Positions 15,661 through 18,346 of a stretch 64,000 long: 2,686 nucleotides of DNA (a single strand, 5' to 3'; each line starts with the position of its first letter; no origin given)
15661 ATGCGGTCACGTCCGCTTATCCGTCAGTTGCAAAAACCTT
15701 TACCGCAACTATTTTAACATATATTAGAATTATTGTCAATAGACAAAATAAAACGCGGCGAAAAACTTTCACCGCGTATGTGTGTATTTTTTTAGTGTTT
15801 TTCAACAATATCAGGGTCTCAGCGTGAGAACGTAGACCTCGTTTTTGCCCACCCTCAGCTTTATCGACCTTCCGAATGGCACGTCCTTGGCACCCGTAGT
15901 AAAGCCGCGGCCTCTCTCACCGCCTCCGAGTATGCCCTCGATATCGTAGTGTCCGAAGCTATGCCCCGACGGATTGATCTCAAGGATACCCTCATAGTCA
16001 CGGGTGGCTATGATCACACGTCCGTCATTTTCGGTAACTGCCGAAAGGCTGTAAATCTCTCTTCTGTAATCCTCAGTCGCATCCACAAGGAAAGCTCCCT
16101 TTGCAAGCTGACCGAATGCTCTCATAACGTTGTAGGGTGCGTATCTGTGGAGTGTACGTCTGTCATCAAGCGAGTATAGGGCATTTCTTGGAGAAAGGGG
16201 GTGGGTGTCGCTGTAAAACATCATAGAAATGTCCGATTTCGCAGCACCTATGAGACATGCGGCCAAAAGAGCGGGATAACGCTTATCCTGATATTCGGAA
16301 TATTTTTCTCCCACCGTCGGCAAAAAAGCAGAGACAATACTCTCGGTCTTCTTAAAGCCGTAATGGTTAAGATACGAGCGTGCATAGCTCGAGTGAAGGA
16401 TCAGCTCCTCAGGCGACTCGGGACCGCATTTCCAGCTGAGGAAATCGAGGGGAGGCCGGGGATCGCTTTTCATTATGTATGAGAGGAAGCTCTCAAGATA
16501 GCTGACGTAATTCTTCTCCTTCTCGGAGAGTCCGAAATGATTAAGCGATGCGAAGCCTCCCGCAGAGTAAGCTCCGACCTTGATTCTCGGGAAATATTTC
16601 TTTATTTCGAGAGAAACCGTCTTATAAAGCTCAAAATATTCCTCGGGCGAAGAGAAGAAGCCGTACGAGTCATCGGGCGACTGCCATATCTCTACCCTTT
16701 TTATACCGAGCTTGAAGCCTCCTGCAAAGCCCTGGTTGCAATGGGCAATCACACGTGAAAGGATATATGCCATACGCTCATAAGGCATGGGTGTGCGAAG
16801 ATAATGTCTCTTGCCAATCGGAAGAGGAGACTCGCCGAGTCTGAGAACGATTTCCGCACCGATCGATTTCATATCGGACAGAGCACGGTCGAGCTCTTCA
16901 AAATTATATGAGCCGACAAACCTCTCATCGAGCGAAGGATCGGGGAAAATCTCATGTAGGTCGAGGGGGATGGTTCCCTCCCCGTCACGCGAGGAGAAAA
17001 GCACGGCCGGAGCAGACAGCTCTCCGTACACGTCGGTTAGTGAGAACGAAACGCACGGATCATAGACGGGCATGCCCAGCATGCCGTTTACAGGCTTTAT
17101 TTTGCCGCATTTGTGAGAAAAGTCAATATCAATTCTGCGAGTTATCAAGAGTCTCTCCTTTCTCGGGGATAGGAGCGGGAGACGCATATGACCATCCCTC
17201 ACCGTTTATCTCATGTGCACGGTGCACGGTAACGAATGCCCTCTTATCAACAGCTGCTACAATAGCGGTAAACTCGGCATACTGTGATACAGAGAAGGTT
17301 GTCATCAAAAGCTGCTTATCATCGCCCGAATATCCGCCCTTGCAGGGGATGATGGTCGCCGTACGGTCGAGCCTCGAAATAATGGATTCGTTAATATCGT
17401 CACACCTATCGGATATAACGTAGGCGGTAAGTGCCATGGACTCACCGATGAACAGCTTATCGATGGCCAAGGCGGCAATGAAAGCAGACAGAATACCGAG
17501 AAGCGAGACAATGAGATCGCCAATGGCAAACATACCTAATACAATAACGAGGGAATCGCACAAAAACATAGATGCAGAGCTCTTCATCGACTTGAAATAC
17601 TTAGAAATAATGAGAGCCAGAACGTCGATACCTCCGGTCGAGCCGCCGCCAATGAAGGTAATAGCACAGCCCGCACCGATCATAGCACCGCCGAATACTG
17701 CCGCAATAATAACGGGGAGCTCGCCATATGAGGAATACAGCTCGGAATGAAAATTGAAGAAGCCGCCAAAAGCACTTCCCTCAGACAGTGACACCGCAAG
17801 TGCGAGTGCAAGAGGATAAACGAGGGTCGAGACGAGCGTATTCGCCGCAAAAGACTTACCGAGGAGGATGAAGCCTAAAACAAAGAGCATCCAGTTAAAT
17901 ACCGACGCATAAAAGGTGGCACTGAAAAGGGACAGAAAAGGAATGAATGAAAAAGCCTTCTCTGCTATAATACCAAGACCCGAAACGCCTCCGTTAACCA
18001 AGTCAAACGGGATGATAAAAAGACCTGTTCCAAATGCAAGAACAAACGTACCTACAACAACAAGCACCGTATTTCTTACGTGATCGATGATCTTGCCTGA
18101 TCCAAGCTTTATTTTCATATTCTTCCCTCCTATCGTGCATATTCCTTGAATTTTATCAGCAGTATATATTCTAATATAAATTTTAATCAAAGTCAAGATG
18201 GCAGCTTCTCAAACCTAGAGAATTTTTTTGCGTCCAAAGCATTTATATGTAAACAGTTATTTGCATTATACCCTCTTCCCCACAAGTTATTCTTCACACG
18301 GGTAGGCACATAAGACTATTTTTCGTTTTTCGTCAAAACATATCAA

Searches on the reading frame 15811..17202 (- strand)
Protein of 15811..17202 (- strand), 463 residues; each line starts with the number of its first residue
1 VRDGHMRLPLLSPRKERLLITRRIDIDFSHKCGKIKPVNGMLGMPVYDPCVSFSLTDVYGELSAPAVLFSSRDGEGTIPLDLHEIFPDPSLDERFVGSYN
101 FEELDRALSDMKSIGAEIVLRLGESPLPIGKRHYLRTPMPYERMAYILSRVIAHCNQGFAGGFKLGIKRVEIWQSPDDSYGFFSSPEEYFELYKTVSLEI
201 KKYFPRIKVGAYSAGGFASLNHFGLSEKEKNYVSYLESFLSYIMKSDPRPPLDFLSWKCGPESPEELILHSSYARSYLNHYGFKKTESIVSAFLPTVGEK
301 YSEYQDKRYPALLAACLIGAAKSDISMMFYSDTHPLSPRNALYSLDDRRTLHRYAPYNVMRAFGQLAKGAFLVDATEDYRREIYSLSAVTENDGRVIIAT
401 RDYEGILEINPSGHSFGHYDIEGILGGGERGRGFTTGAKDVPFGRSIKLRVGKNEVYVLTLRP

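Call 21: search_protein_families(library=pfam, proteins=[window:15811-17202:-], max_evalue=0.1)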
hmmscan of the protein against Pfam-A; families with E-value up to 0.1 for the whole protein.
window:15811-17202:- (463 aa): 1 family
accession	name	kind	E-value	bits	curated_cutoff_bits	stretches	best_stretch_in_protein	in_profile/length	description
PF01229.23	Glyco_hydro_39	-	0.0057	16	26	1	170-219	152-202/472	Glycosyl hydrolases family 39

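Call 104: search_solved_structures(query=window:15811-17202:-, max_evalue=1)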
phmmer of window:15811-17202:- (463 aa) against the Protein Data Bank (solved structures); distinct sequences matched with E-value up to 1: 12.
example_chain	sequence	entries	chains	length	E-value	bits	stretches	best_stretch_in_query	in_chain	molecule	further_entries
5z3k_A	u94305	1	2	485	2.2e-19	72.8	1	23-333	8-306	glucosidase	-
1px8_A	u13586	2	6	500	0.0037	19.3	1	88-217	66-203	Beta-xylosidase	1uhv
6yyh_A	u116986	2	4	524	0.01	17.8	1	85-214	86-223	Beta-xylosidase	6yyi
2bfg_A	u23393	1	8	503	0.019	17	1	75-215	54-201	BETA-XYLOSIDASE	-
2bs9_A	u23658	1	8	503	0.026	16.5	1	75-215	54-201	BETA-XYLOSIDASE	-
1w91_A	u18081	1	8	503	0.026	16.5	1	75-215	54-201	BETA-XYLOSIDASE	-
4ekj_A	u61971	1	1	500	0.69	11.8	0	170-224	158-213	Beta-xylosidase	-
4m29_A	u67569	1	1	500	0.69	11.8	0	170-224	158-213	Beta-xylosidase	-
5ta0_A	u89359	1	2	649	0.8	11.6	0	171-224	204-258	Glycoside Hydrolase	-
5ta1_A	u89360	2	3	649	0.8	11.6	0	171-224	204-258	Glycoside Hydrolase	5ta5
8i0x_B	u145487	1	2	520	0.9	11.4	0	170-220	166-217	Glycoside hydrolase family 39 beta-xylosidase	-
8i0j_A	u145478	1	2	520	0.93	11.4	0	170-220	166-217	Glycoside hydrolase family 39 beta-xylosidase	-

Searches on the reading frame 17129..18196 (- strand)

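Call 21: search_protein_families(library=pfam, proteins=[window:17129-18196:-], max_evalue=0.1)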
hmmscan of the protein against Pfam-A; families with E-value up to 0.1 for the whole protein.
window:17129-18196:- (355 aa): 2 families
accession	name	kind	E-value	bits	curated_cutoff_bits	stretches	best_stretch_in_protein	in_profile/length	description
PF02588.21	YitT_membrane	-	1.2e-34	120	24.3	1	43-272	2-204/205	Uncharacterised 5xTM membrane BCR, YitT family COG1284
PF10035.14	DUF2179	-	1.4e-14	54.1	22.8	1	278-332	1-55/55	Uncharacterized protein conserved in bacteria (DUF2179)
